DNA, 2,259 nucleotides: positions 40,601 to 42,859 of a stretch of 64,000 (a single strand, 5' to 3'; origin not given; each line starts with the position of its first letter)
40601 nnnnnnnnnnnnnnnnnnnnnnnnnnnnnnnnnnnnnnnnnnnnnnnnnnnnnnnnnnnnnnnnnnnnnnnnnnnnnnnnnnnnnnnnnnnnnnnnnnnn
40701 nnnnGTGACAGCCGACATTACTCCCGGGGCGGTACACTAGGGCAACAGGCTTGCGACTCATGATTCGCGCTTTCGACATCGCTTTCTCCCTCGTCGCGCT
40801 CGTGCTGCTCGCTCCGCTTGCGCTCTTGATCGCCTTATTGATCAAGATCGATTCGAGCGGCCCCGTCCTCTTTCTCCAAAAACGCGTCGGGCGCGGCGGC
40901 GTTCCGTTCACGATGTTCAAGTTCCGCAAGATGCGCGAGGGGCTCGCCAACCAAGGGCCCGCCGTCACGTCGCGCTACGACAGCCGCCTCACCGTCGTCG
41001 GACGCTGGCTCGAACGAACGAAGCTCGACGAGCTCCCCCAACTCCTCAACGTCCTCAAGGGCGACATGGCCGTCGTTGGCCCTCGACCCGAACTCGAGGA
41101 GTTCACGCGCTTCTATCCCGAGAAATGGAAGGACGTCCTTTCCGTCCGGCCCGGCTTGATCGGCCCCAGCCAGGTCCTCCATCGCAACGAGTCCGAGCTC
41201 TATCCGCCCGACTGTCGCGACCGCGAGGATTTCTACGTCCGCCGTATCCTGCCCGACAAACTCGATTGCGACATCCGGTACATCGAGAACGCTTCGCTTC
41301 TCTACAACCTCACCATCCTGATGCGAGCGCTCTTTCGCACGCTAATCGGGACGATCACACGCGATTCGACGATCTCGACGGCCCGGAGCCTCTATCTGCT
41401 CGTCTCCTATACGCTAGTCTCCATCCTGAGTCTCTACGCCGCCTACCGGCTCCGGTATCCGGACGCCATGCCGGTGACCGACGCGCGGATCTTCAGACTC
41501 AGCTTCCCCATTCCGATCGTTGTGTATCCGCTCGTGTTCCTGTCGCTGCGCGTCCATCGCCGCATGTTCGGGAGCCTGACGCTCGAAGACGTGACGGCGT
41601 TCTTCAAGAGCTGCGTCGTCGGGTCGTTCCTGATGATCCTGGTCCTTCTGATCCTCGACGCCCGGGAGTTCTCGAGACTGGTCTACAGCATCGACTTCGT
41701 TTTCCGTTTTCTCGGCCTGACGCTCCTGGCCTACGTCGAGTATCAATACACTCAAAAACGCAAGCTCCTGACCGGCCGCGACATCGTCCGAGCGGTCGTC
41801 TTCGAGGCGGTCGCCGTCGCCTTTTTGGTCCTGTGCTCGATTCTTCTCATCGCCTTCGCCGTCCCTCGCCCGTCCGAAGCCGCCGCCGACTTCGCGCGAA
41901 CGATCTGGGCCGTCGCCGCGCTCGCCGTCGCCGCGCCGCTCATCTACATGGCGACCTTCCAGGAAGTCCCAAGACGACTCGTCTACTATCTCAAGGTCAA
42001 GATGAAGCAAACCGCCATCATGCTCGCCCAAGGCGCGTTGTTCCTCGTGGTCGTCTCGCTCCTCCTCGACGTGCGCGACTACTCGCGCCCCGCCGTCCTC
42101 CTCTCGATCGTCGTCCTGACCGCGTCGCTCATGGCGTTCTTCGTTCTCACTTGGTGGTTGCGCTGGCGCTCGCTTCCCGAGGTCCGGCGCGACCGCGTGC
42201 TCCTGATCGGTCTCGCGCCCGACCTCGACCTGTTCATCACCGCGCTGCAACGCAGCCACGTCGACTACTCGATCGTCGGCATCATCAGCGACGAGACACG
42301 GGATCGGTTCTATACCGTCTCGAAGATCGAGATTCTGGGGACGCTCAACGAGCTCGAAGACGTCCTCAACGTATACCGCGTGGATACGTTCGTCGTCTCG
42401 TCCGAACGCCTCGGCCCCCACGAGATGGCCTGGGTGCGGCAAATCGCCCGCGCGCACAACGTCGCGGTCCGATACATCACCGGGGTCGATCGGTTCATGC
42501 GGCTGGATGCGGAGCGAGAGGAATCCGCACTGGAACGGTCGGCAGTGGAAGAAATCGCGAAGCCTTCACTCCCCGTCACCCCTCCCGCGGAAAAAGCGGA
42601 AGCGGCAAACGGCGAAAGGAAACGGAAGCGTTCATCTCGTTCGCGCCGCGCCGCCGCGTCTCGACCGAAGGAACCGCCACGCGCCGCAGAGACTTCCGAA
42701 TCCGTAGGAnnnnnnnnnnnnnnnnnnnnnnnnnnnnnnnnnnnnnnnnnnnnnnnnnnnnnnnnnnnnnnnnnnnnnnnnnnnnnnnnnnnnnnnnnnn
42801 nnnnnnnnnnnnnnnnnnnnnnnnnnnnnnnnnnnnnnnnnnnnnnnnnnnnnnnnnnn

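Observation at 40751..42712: Circularly permuted polyprenyl-phosphate glycosyl-phosphotransferase with the catalytic domain at the N-terminus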

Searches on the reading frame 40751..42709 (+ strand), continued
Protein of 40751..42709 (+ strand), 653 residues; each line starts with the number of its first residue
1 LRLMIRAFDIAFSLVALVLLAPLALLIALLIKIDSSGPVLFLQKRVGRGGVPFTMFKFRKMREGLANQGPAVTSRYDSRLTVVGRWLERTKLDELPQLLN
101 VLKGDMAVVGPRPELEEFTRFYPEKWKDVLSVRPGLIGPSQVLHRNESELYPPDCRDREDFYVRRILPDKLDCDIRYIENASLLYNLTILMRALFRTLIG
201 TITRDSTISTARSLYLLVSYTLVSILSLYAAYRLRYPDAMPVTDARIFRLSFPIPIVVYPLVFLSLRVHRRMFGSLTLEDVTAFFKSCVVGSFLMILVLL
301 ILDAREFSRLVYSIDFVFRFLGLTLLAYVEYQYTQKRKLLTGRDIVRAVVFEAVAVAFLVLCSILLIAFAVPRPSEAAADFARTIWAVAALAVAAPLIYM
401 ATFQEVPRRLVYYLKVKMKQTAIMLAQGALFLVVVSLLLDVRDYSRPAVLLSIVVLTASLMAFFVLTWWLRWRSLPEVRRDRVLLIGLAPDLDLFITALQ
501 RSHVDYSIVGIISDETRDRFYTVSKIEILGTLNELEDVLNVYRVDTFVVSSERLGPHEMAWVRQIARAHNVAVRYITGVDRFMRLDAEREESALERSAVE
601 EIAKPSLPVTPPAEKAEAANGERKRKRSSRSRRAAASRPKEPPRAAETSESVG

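Call 46: find_related_loci(query=A1, collection=genome_contigs, flank=8000)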
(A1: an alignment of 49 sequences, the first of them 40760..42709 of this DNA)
Query A1 (650 aa) in genome_contigs; peptide patterns used: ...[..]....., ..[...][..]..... (x = any residue, [..] = any of these).
600 stretches matched a pattern (row limit reached: there are more); 598 encode a relative of the query (tblastn E <= 1e-3); the best 80 are kept; 80 distinct loci.
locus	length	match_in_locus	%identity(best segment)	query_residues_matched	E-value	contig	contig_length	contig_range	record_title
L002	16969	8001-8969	36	3-326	3e-55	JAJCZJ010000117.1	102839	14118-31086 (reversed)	MAG: Deltaproteobacteria bacterium isolate OFTM157 OFTM157_116, whole genome shotgun sequence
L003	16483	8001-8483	52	28-190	2e-45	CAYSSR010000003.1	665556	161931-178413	MAG TPA_asm: uncultured Anaerolineales bacterium isolate binchicken_co178_113 genome assembly, contig: NODE_10_length_66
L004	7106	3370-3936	45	3-195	5e-44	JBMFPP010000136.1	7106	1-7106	MAG: Armatimonadota bacterium isolate KM4338-66 NODE_5569_length_7106_cov_3.628138, whole genome shotgun sequence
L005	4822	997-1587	37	3-196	2e-44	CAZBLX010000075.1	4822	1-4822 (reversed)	MAG TPA_asm: uncultured Planctomycetia bacterium isolate binchicken_co6_478 genome assembly, contig: NODE_24001_length_4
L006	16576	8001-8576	46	2-192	9e-44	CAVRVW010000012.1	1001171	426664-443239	MAG: uncultured Acidobacteriota bacterium isolate MFD02242.bin.2.43 genome assembly, contig: contig_9304, whole genome s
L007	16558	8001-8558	48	3-188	3e-43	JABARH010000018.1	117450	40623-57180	MAG: Anaerolineales bacterium isolate Bin_53R c_000000000768, whole genome shotgun sequence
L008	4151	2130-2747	44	3-208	1e-43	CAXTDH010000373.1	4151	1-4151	MAG TPA_asm: uncultured Rhizobacter sp. isolate private_GTX0163_metawrap_bin.6 genome assembly, contig: private_GTX0163_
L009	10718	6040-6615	40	1-193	3e-43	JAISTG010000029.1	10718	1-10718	MAG: Bacteroidales bacterium isolate Md513_bin13 k119_878306, whole genome shotgun sequence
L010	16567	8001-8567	48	3-191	3e-43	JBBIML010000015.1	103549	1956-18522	MAG: Armatimonadota bacterium isolate ETS170220_bin_231 NODE_107_length_103549_cov_3.51588, whole genome shotgun sequenc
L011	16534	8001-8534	51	3-183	1e-42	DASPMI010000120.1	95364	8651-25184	MAG TPA_asm: Anaeromyxobacter sp. isolate SMAG_U12088 k141_80422, whole genome shotgun sequence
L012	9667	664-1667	39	3-333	8e-45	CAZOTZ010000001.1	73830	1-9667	MAG TPA_asm: uncultured Aquificales bacterium isolate SRP163575_co1_156 genome assembly, contig: NODE_497_length_73830_c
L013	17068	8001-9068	30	3-354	1e-40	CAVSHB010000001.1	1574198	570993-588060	MAG: uncultured Nitrospiraceae bacterium isolate MFD01476.bin.1.136 genome assembly, contig: contig_11828, whole genome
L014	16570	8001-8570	42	1-195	4e-40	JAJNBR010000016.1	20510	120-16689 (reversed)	MAG: Flavipsychrobacter sp. isolate C_No_T20_B_bin.22 scaffold_1670, whole genome shotgun sequence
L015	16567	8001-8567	44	3-192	2e-40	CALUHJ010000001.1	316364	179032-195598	MAG: uncultured Bacteroidales bacterium isolate BRZ_QL__bin133 genome assembly, contig: BRZ_QL__NODE_2_length_316364_cov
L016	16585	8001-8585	41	1-195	3e-40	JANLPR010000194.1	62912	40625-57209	MAG: Bacteroidota bacterium isolate OTE_38_metabat_314 OTE_38_k141_3359041, whole genome shotgun sequence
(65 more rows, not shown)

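Call 59: find_encoding_contigs(protein=P0002, flank=8000, max_places=2)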
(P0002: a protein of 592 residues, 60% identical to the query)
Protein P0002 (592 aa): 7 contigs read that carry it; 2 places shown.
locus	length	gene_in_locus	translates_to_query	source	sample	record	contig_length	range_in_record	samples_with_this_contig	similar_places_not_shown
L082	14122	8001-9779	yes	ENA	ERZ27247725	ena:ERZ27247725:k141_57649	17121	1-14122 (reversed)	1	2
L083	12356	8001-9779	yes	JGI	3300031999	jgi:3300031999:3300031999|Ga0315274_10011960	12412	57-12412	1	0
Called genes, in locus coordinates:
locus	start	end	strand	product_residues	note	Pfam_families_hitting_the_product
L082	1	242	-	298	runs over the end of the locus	-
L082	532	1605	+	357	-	PF13439:Glyco_transf_4, PF13579:Glyco_trans_4_4, PF00534:Glycos_transf_1, PF13692:Glyco_trans_1_4, PF13524:Glyco_trans_1_2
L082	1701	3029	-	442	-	PF03446:NAD_binding_2 (weak), PF03721:UDPG_MGDP_dh_N, PF00984:UDPG_MGDP_dh, PF03720:UDPG_MGDP_dh_C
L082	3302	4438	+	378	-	PF00155:Aminotran_1_2 (weak), PF01041:DegT_DnrJ_EryC1, PF01212:Beta_elim_lyase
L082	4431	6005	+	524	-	PF01408:GFO_IDH_MocA, PF22725:GFO_IDH_MocA_C3, PF25084:LbH_EIF2B (weak), PF00132:Hexapep, PF25087:GMPPB_C (weak)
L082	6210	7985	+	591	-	PF04932:Wzy_C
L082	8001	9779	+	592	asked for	PF02397:Bac_transf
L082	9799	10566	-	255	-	PF07963:N_methyl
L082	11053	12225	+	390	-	PF00155:Aminotran_1_2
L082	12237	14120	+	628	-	PF00682:HMGL-like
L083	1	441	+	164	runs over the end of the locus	?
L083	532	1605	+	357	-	PF13439:Glyco_transf_4, PF13579:Glyco_trans_4_4, PF00534:Glycos_transf_1, PF13692:Glyco_trans_1_4, PF13524:Glyco_trans_1_2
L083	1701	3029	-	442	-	PF03446:NAD_binding_2 (weak), PF03721:UDPG_MGDP_dh_N, PF00984:UDPG_MGDP_dh, PF03720:UDPG_MGDP_dh_C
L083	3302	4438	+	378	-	PF00155:Aminotran_1_2 (weak), PF01041:DegT_DnrJ_EryC1, PF01212:Beta_elim_lyase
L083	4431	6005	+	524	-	PF01408:GFO_IDH_MocA, PF22725:GFO_IDH_MocA_C3, PF25084:LbH_EIF2B (weak), PF00132:Hexapep, PF25087:GMPPB_C (weak)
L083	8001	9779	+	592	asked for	PF02397:Bac_transf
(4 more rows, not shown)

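Call 60: find_encoding_contigs(protein=P0043, flank=8000, max_places=1)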
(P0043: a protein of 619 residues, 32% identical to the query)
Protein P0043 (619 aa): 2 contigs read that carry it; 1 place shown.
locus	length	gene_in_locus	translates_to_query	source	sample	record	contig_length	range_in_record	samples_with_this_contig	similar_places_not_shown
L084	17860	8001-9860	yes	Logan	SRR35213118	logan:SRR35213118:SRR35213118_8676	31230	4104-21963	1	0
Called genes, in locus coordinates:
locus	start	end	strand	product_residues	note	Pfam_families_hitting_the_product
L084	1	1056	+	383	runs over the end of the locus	PF00155:Aminotran_1_2, PF01041:DegT_DnrJ_EryC1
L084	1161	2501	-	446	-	-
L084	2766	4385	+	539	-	PF09721:Exosortase_EpsH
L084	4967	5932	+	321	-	PF01073:3Beta_HSD, PF01370:Epimerase, PF02719:Polysacc_synt_2, PF04321:RmlD_sub_bind (weak), PF05368:NmrA, PF07993:NAD_binding_4, PF13460:NAD_binding_10, PF16363:GDP_Man_Dehyd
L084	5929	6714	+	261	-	PF00483:NTP_transferase, PF12804:NTP_transf_3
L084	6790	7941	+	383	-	PF01041:DegT_DnrJ_EryC1, PF00155:Aminotran_1_2 (weak)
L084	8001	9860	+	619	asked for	PF02397:Bac_transf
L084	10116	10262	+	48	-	-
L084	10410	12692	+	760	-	PF01656:CbiA (faint), PF02706:Wzz (weak), PF13614:AAA_31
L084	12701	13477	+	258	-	PF19567:CpsB_CapC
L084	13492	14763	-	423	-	PF02563:Poly_export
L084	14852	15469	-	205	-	-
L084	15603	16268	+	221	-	PF00089:Trypsin (faint), PF13365:Trypsin_2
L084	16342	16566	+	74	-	-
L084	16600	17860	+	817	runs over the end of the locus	PF04932:Wzy_C, PF13432:TPR_16 (faint), PF07719:TPR_2 (faint), PF13371:TPR_9 (faint), PF13414:TPR_11 (faint), PF13431:TPR_17 (faint), PF12895:ANAPC3 (faint), PF14559:TPR_19 (weak), +3 more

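Call 61: find_encoding_contigs(protein=P0067, flank=8000, max_places=1)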
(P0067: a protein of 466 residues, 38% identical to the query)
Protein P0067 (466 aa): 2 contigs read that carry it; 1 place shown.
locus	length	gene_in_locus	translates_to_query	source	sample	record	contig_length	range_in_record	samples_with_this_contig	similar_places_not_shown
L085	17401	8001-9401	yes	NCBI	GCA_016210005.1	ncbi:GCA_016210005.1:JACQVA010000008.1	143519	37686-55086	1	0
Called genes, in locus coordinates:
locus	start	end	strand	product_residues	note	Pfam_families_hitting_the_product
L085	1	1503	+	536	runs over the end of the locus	PF02706:Wzz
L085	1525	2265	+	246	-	PF10609:ParA, PF09140:MipZ (weak), PF13614:AAA_31 (faint)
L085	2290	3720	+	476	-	PF04932:Wzy_C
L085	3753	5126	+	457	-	PF13439:Glyco_transf_4 (faint), PF20706:GT4-conflict (weak), PF00534:Glycos_transf_1, PF13692:Glyco_trans_1_4, PF13524:Glyco_trans_1_2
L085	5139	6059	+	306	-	PF13480:Acetyltransf_6 (weak)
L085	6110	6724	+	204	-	PF00583:Acetyltransf_1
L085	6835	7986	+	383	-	PF01041:DegT_DnrJ_EryC1, PF00155:Aminotran_1_2, PF01053:Cys_Met_Meta_PP, PF01212:Beta_elim_lyase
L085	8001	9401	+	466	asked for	PF02397:Bac_transf, PF13727:CoA_binding_3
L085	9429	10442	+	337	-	PF01073:3Beta_HSD, PF01370:Epimerase, PF02719:Polysacc_synt_2, PF04321:RmlD_sub_bind, PF05368:NmrA, PF07993:NAD_binding_4, PF13460:NAD_binding_10, PF16363:GDP_Man_Dehyd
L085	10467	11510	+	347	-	PF01408:GFO_IDH_MocA, PF03447:NAD_binding_3, PF22725:GFO_IDH_MocA_C3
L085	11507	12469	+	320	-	PF01073:3Beta_HSD, PF01370:Epimerase, PF02719:Polysacc_synt_2 (weak), PF04321:RmlD_sub_bind, PF05368:NmrA, PF13460:NAD_binding_10, PF16363:GDP_Man_Dehyd, PF07993:NAD_binding_4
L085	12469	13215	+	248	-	PF13489:Methyltransf_23 (faint), PF01209:Ubie_methyltran, PF13649:Methyltransf_25, PF13847:Methyltransf_31 (weak), PF08241:Methyltransf_11, PF08242:Methyltransf_12 (weak)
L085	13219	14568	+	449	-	PF01943:Polysacc_synt, PF13440:Polysacc_synt_3, PF03023:MurJ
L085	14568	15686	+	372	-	-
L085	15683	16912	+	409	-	PF13439:Glyco_transf_4, PF13579:Glyco_trans_4_4, PF00534:Glycos_transf_1, PF13692:Glyco_trans_1_4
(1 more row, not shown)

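Call 62: find_encoding_contigs(protein=P0060, flank=8000, max_places=1)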
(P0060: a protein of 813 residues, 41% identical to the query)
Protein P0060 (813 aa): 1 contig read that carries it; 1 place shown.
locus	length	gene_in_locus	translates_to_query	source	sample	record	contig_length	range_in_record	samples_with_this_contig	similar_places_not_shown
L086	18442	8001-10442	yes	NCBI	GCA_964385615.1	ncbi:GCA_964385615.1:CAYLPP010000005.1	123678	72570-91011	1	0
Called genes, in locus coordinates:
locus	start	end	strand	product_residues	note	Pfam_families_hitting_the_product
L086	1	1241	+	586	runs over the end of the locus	PF13231:PMT_2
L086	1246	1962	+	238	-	PF00535:Glycos_transf_2, PF13641:Glyco_tranf_2_3 (weak)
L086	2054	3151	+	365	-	PF13231:PMT_2 (weak)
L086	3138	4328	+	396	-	PF03721:UDPG_MGDP_dh_N, PF00984:UDPG_MGDP_dh (weak), PF03720:UDPG_MGDP_dh_C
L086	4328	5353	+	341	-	PF01370:Epimerase, PF04321:RmlD_sub_bind (faint), PF07993:NAD_binding_4 (faint), PF13460:NAD_binding_10, PF16363:GDP_Man_Dehyd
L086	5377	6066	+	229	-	PF00535:Glycos_transf_2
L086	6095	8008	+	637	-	-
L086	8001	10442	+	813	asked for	PF02397:Bac_transf, PF13727:CoA_binding_3, PF04321:RmlD_sub_bind, PF01073:3Beta_HSD (faint), PF01370:Epimerase, PF02719:Polysacc_synt_2, PF16363:GDP_Man_Dehyd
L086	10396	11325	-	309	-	PF01571:GCV_T, PF08669:GCV_T_C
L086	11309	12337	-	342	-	PF00730:HhH-GPD, PF14815:NUDIX_4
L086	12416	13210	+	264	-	PF00303:Thymidylat_synt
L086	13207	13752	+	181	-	PF00186:DHFR_1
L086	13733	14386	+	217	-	PF00753:Lactamase_B, PF12706:Lactamase_B_2 (weak)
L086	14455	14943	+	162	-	PF13174:TPR_6 (faint), PF13374:TPR_10 (faint), PF13424:TPR_12 (faint), PF13428:TPR_14 (faint), PF00515:TPR_1 (weak), PF07719:TPR_2 (weak), PF21033:RMD1-3 (weak), PF13431:TPR_17 (weak), +7 more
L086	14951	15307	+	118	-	PF00507:Oxidored_q4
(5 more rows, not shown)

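Call 67: list_cluster_members(proteins=[P0001, P0011, P0013, P0018, P0045, P0010, P0067, P0060, P0064, P0073])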
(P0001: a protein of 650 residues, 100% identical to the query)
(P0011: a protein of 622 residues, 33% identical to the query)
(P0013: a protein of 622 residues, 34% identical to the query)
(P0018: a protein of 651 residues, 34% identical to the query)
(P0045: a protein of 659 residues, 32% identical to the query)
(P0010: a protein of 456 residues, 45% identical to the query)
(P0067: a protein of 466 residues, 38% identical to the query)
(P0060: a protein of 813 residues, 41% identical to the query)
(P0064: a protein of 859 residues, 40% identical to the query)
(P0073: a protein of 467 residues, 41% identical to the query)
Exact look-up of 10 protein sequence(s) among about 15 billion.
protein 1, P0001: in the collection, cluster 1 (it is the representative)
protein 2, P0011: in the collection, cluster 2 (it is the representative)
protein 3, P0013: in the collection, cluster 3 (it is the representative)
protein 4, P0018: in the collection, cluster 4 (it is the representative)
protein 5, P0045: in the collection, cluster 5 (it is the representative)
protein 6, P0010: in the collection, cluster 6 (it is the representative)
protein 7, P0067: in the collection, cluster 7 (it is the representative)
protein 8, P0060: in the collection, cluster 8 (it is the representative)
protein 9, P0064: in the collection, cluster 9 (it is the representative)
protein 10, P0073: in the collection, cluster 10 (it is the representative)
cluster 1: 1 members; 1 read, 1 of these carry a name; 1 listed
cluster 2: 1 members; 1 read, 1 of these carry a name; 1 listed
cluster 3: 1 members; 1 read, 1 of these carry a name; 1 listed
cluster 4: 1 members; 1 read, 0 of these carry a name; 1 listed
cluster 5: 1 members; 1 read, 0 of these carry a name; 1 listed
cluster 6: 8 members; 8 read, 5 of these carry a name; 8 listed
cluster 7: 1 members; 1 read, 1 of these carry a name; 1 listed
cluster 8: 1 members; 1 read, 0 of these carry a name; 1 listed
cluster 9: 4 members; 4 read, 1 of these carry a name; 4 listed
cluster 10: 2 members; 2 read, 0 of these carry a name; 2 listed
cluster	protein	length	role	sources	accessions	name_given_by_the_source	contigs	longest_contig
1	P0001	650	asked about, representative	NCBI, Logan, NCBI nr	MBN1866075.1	sugar transferase [Candidatus Sumerlaeota bacterium]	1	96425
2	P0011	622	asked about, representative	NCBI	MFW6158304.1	MAG: sugar transferase [Planctomycetota bacterium]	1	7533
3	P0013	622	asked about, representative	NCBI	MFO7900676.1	MAG: sugar transferase [Planctomycetota bacterium]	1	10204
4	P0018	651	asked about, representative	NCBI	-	-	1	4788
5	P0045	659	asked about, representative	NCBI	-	-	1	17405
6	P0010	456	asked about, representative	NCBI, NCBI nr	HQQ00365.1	MAG TPA: sugar transferase [bacterium] | sugar transferase [bacterium]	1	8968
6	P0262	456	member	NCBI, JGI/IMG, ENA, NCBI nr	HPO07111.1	MAG TPA: sugar transferase [bacterium] | sugar transferase [bacterium]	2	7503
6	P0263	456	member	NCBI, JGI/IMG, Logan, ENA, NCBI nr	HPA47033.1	MAG TPA: sugar transferase [bacterium] | sugar transferase [bacterium]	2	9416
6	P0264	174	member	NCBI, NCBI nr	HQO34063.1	MAG TPA: hypothetical protein PLG59_05350, partial [bacterium] | hypothetical protein [bacterium]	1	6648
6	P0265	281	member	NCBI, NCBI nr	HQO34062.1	MAG TPA: sugar transferase, partial [bacterium] | sugar transferase [bacterium]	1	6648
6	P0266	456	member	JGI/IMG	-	-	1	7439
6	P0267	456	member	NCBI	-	-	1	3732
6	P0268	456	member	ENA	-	-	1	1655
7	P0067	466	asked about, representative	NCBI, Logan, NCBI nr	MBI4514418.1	MAG: sugar transferase [Deltaproteobacteria bacterium] | sugar transferase [Deltaproteobacteria bacterium]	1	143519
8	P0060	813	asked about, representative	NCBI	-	-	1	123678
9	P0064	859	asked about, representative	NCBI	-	-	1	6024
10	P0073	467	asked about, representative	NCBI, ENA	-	-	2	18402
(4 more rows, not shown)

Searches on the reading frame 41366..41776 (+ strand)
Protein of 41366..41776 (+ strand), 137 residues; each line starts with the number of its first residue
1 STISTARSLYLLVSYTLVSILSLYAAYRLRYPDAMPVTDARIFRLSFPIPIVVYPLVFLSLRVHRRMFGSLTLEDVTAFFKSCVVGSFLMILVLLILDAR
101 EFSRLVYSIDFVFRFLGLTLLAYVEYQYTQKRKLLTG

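Call 21: search_protein_families(library=pfam, proteins=[window:41366-41776:+], max_evalue=10)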
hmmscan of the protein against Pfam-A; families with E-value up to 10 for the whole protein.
window:41366-41776:+ (137 aa): 2 families
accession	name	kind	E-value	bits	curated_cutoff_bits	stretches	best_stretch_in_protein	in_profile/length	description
PF11216.13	DUF3012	-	0.28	11.7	25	1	69-84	16-31/32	Protein of unknown function (DUF3012)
PF25592.1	DUF7937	-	0.99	8.6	31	1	6-63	32-92/402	Domain of unknown function (DUF7937)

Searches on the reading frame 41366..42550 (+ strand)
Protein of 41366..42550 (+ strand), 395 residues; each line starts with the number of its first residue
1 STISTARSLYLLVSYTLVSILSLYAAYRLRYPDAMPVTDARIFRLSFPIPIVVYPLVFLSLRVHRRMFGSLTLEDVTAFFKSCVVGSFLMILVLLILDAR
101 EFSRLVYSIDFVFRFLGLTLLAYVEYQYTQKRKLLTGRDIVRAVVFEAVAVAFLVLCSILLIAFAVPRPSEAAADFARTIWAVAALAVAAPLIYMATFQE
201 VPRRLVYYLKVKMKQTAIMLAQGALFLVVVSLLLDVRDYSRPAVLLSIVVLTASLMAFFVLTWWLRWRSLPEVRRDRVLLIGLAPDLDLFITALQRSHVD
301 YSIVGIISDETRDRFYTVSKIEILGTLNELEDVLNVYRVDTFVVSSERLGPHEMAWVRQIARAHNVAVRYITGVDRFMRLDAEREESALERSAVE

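Call 21: search_protein_families(library=pfam, proteins=[window:41366-42550:+], max_evalue=10)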
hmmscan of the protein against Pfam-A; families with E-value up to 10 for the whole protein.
window:41366-42550:+ (395 aa): 2 families
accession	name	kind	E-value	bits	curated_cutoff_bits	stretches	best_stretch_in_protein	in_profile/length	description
PF13727.12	CoA_binding_3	-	3.8e-05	24.2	25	1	224-341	29-144/175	CoA-binding domain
PF25592.1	DUF7937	-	0.11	11.8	31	2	6-63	32-92/402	Domain of unknown function (DUF7937)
